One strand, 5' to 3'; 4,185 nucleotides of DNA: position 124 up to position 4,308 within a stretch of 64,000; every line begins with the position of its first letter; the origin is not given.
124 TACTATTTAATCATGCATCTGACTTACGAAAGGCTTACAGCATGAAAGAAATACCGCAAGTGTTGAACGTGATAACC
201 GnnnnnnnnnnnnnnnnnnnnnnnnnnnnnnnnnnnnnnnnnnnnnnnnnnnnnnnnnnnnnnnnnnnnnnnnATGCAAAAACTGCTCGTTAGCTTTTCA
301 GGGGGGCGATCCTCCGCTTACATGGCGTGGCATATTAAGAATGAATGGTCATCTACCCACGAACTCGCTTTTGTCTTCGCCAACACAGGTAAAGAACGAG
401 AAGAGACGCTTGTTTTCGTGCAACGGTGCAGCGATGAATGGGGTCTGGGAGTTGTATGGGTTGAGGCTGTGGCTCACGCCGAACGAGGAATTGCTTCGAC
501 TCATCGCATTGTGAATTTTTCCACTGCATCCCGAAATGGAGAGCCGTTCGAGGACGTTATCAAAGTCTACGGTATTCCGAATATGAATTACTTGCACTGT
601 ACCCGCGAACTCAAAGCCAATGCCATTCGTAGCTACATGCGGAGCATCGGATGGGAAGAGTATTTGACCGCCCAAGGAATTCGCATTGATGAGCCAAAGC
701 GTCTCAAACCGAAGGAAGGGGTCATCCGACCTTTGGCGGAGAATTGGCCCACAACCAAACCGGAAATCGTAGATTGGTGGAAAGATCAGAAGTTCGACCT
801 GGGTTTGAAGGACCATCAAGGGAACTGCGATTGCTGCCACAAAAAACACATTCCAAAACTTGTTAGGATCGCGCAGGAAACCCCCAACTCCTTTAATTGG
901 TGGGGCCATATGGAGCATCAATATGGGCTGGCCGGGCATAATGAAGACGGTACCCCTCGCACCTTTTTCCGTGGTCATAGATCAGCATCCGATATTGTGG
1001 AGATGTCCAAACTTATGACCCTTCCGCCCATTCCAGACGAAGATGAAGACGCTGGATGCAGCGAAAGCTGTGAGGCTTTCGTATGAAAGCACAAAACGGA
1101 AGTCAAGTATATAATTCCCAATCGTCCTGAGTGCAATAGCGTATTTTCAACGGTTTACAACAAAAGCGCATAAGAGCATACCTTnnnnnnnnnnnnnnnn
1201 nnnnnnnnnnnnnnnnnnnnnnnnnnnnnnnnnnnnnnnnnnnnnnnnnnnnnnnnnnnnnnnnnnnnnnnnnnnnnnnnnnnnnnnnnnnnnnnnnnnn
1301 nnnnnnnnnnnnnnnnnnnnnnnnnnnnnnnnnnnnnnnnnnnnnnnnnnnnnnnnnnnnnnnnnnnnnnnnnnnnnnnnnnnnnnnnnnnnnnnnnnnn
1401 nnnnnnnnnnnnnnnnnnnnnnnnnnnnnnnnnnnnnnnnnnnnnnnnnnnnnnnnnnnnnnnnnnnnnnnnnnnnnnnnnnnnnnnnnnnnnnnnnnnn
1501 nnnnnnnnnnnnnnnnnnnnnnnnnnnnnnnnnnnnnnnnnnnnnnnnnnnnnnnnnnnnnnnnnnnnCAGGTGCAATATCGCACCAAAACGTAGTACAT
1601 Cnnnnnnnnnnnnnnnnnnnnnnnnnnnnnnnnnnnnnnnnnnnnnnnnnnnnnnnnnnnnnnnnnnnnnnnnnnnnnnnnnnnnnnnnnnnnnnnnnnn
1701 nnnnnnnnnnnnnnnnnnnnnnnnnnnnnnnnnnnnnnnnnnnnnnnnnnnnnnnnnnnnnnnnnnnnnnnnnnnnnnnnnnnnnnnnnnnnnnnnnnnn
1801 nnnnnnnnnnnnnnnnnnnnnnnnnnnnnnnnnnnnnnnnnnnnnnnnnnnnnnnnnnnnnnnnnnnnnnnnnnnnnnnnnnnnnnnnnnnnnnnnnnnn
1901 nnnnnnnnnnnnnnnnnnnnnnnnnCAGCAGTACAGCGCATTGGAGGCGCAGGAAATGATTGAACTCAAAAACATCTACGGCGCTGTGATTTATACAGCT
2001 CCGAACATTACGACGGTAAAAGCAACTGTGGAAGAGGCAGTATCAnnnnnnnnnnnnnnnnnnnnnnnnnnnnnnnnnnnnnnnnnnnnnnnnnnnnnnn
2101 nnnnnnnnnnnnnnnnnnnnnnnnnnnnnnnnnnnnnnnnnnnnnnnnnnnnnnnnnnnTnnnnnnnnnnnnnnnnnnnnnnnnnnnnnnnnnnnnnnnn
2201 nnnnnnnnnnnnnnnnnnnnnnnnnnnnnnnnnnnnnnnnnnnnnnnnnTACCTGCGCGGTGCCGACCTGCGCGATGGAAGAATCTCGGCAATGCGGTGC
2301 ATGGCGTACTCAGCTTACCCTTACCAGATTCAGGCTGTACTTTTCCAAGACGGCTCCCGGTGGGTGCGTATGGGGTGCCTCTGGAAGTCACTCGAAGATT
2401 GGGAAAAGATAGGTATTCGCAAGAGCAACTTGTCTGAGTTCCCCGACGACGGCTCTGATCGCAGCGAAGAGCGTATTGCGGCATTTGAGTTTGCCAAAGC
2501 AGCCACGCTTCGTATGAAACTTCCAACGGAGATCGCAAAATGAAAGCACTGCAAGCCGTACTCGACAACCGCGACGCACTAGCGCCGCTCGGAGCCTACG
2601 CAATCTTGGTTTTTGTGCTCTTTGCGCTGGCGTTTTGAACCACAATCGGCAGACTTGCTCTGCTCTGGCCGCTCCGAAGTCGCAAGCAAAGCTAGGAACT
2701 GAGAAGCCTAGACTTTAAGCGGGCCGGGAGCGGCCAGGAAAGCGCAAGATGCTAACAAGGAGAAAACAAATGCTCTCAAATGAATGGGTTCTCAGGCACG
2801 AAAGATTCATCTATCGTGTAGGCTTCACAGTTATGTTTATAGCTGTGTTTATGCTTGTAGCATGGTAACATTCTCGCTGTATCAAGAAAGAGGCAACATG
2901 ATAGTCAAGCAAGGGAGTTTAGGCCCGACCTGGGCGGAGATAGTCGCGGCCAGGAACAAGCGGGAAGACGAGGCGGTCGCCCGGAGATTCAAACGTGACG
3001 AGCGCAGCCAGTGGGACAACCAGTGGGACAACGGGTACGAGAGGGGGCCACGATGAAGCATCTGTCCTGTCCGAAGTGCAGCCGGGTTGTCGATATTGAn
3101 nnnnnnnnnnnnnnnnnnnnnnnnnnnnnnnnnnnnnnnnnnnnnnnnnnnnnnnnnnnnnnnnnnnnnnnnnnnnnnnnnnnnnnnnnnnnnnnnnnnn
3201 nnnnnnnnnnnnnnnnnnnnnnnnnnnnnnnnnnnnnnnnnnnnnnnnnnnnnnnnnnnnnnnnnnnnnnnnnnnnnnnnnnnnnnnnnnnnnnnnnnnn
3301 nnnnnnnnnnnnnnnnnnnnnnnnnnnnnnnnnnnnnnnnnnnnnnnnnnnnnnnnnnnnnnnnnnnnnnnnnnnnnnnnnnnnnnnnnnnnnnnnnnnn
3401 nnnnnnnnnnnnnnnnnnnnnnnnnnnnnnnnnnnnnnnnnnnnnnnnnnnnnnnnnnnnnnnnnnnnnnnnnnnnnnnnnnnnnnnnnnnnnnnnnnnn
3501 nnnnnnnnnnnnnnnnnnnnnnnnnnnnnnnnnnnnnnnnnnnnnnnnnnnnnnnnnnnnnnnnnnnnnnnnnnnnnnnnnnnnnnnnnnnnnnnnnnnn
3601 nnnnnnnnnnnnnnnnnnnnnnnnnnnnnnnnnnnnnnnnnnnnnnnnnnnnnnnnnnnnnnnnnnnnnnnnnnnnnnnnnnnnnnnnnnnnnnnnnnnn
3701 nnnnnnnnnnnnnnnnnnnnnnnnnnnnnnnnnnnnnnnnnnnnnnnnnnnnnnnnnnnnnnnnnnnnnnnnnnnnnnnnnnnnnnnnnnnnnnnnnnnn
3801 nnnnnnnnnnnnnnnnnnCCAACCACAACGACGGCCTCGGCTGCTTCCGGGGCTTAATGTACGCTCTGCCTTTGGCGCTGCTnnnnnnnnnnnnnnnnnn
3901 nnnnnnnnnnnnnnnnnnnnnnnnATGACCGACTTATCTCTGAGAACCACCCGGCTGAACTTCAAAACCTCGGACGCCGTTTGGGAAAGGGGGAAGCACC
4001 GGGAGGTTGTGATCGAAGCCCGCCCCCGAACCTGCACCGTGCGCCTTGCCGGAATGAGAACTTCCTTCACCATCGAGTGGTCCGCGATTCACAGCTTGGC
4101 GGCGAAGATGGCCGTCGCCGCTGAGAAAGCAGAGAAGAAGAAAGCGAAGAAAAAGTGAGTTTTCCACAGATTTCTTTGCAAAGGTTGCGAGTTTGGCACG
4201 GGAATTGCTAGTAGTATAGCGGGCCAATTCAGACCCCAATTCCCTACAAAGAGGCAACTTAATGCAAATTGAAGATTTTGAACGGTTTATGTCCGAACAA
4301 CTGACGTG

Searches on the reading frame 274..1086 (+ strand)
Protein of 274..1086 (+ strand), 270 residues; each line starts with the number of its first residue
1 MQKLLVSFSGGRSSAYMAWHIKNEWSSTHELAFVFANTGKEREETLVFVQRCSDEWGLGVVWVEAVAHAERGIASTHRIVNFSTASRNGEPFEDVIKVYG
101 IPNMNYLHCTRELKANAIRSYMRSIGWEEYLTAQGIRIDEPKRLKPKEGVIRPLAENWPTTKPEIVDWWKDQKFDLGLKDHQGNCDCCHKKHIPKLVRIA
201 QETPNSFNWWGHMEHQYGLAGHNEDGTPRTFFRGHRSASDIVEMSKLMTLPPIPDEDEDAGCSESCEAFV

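Call 29: find_encoding_contigs(protein=window:274-1086:+, flank=10000, max_places=4)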
Protein window:274-1086:+ (270 aa): 23 contigs read that carry it; 4 places shown.
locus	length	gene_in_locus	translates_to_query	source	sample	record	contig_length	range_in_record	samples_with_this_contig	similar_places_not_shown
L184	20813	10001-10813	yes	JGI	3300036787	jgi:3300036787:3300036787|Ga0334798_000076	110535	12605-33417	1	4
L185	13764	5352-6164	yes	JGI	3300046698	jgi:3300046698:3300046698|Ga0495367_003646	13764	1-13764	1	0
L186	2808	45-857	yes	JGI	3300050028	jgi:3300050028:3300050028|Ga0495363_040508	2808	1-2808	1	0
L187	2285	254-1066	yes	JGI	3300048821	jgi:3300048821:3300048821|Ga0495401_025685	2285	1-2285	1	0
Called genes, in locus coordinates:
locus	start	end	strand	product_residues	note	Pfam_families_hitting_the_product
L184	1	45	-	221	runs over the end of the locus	PF02945:Endonuclease_7, PF04545:Sigma70_r4 (weak)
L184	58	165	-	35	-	-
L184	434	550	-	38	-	-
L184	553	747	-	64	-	-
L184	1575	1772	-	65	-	-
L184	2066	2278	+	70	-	-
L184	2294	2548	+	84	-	-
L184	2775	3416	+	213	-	PF10263:SprT-like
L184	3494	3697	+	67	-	-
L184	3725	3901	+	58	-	-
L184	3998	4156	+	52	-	-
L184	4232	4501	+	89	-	-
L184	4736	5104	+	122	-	-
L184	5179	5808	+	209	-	-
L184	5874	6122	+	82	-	-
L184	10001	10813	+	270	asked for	PF01507:PAPS_reduct (faint)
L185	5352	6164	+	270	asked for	PF01507:PAPS_reduct (faint)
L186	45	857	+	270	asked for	PF01507:PAPS_reduct (faint)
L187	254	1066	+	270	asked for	PF01507:PAPS_reduct (faint)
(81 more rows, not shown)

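Call 45: search_protein_families(library=ncbifam, max_evalue=1, proteins=[window:274-1086:+])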
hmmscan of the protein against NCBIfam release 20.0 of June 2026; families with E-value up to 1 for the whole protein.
window:274-1086:+ (270 aa): 4 families
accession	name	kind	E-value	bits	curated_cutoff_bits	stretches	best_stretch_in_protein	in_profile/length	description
NF006327.0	PRK08557.1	equivalog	1.3e-05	24.2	366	1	6-65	186-242/415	hypothetical protein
NF010367.0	PRK13795.1-2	equivalog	6.9e-05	21.5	456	1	4-66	245-304/584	hypothetical protein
NF010366.0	PRK13795.1-1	equivalog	0.0066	14.6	745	1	5-62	270-326/667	hypothetical protein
NF003587.0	PRK05253.1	subfamily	0.069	12.4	195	1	3-98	29-125/301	sulfate adenylyltransferase subunit CysD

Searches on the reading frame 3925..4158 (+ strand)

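Call 45: search_protein_families(library=ncbifam, max_evalue=1, proteins=[window:3925-4158:+])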
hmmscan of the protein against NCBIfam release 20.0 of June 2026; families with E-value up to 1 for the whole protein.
window:3925-4158:+ (77 aa): 1 family
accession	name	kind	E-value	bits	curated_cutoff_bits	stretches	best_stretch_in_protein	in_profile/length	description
TIGR01333.1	cyt_b559_beta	equivalog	0.14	11.7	61.15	1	48-59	14-25/43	cytochrome b559 subunit beta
